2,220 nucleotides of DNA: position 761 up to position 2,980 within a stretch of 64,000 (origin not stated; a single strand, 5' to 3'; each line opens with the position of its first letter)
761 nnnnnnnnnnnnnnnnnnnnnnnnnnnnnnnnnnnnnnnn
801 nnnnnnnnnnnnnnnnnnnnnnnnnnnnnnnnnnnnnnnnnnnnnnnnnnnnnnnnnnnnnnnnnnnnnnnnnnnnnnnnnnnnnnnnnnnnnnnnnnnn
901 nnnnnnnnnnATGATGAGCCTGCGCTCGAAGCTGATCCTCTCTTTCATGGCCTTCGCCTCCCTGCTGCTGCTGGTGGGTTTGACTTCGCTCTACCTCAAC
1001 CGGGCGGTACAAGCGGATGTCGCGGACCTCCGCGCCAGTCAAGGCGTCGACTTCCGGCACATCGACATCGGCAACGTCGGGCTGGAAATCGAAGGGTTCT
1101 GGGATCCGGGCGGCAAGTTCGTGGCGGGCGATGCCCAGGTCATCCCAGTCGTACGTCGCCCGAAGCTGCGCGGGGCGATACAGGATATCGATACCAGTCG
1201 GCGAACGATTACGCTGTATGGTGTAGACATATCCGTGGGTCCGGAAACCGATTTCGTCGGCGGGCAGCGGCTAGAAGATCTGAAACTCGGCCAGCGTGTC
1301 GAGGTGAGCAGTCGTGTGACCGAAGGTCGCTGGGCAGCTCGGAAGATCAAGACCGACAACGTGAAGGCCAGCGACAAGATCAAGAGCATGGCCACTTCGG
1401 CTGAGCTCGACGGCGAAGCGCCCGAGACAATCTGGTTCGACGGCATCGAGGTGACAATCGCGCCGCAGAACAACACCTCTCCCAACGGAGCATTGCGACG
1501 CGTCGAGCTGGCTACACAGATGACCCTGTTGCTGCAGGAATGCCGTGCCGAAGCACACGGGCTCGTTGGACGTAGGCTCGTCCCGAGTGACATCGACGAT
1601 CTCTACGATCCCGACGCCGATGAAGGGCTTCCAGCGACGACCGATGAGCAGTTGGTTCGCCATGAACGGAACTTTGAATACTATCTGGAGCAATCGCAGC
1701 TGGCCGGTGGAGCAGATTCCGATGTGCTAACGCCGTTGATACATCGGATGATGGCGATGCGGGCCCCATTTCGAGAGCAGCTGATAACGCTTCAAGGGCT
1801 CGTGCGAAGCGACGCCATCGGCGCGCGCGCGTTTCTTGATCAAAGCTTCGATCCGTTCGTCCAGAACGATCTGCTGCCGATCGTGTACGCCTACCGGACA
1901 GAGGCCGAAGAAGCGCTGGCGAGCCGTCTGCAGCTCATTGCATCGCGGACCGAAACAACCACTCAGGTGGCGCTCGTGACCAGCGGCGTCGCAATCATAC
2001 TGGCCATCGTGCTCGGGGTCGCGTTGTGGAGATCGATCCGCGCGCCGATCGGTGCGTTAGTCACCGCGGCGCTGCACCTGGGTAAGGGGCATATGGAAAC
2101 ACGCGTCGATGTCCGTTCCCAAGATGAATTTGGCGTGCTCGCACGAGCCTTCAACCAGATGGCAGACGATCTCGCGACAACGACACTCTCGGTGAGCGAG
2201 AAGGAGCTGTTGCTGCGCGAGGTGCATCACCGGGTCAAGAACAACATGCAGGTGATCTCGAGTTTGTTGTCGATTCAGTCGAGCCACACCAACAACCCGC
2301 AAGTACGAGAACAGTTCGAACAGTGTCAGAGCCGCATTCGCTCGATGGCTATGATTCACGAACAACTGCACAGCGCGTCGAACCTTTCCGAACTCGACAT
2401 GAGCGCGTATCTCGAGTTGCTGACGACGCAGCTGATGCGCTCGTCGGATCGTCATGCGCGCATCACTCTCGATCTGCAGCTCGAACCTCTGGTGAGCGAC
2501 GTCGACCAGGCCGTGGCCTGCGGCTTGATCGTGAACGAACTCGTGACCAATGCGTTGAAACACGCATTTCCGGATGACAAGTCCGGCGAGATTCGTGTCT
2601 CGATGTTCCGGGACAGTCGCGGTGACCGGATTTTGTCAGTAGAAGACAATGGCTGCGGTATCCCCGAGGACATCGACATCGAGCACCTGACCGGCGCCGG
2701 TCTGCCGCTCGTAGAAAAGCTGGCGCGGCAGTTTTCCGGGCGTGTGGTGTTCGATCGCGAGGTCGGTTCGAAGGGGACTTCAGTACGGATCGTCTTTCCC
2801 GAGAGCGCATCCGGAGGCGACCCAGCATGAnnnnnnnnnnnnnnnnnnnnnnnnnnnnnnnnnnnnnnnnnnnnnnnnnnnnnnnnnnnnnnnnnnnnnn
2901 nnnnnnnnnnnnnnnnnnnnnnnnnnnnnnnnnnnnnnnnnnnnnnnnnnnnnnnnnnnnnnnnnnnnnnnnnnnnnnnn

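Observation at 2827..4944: Response-regulator receiver and PAS domain fused directly to a glycosyltransferase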

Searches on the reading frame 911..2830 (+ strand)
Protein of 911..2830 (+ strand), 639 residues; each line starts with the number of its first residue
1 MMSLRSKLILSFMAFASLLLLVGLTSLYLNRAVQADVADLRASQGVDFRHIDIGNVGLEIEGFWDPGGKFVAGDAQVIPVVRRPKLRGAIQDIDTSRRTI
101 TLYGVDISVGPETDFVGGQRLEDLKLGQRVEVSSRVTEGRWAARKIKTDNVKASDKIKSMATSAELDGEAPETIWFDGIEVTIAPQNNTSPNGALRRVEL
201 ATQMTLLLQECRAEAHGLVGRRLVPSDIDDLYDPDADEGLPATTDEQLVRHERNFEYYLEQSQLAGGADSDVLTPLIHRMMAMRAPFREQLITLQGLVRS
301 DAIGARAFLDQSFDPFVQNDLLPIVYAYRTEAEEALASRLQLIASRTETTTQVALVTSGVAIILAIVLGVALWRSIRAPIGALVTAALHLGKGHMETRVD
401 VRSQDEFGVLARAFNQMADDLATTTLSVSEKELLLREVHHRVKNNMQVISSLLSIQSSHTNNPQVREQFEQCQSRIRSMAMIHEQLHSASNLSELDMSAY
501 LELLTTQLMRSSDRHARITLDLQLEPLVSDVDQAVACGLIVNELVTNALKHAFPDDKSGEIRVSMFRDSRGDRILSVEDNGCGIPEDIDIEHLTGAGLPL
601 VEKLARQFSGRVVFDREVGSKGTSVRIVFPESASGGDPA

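Call 3: search_protein_families(library=pfam, proteins=[window:911-2830:+], max_evalue=0.01)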
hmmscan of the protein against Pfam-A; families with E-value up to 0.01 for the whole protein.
window:911-2830:+ (639 aa): 6 families
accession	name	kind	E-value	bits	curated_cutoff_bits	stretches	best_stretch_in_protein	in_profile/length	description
PF07568.18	HisKA_2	-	1.6e-25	89.5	22.3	1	437-511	1-75/76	Histidine kinase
PF02518.31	HATPase_c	-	6.5e-14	52.8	26.4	1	538-631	7-109/111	Histidine kinase-, DNA gyrase B-, and HSP90-like ATPase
PF00672.30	HAMP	-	8.4e-14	52.1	25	1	372-421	2-51/53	HAMP domain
PF18914.6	DUF5666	-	1.2e-10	41.9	27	1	87-147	1-60/60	Domain of unknown function (DUF5666)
PF13581.12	HATPase_c_2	-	5e-07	30.2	27.4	1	535-628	30-126/127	Histidine kinase-like ATPase domain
PF07536.20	HWE_HK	-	3.5e-06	28.1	22.8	1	437-502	1-63/83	HWE histidine kinase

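Call 4: search_protein_families(library=ncbifam, proteins=[window:911-2830:+], max_evalue=0.01)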
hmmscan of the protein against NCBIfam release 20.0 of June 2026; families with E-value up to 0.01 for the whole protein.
window:911-2830:+ (639 aa): 35 families (the best 25 are shown)
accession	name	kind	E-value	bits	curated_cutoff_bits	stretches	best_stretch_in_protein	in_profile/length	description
NF051872.1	HisKinPhyk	equivalog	1.1e-39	136.5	750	1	405-630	313-537/537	sensor histidine kinase PhyK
NF008184.0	PRK10935.1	equivalog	1.8e-23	83.1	553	2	494-632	431-560/565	nitrate/nitrite two-component system sensor histidine kinase NarQ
NF033092.0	HK_WalK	equivalog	2.6e-18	65.9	725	2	337-430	162-255/594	cell wall metabolism sensor histidine kinase WalK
NF007896.0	PRK10600.1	equivalog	2.7e-15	56.1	578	2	436-630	396-584/598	nitrate/nitrite two-component system sensor histidine kinase NarX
NF007898.0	PRK10604.1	equivalog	2.3e-14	53.4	478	1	361-587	144-364/433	two-component system sensor histidine kinase RstB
NF010077.0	PRK13559.1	subfamily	4.4e-14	52.1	361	1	425-632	165-360/364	hypothetical protein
NF007004.0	PRK09467.1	equivalog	1.8e-13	50.1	415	1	355-593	158-384/440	two-component system sensor histidine kinase EnvZ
NF012163.2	BaeS_SmeS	equivalog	4e-13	49.1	500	1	351-587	163-399/457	sensor histidine kinase efflux regulator BaeS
NF052306.1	BluLightHisKinLov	equivalog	8.6e-13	47.8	450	1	423-630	142-333/334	blue-light-activated histidine kinase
NF008468.0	PRK11360.1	equivalog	8.6e-12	44.2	646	1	437-633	402-610/616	two-component system sensor histidine kinase AtoS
NF046044.1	PnpS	equivalog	1.6e-11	43.8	400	2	484-587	234-332/390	two-component system histidine kinase PnpS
NF007837.0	PRK10549.1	equivalog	5e-11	42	603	1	354-586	166-398/466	envelope stress sensor histidine kinase BaeS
NF040691.1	MtrAB_MtrB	equivalog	3.7e-10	39.4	450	1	349-424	184-260/507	MtrAB system histidine kinase MtrB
NF045900.1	HisKinCpxALeg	equivalog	1.1e-08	34.3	800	1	360-587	160-392/451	two-component system sensor histidine kinase CpxA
NF008312.0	PRK11100.1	equivalog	6.9e-08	31.8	356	1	348-586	178-415/477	two-component system sensor histidine kinase CreC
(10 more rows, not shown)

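Call 71: search_protein_families(library=padloc, proteins=[window:911-2830:+], max_evalue=0.001)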
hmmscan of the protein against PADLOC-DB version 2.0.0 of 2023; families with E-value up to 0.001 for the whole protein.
window:911-2830:+ (639 aa): 0 families
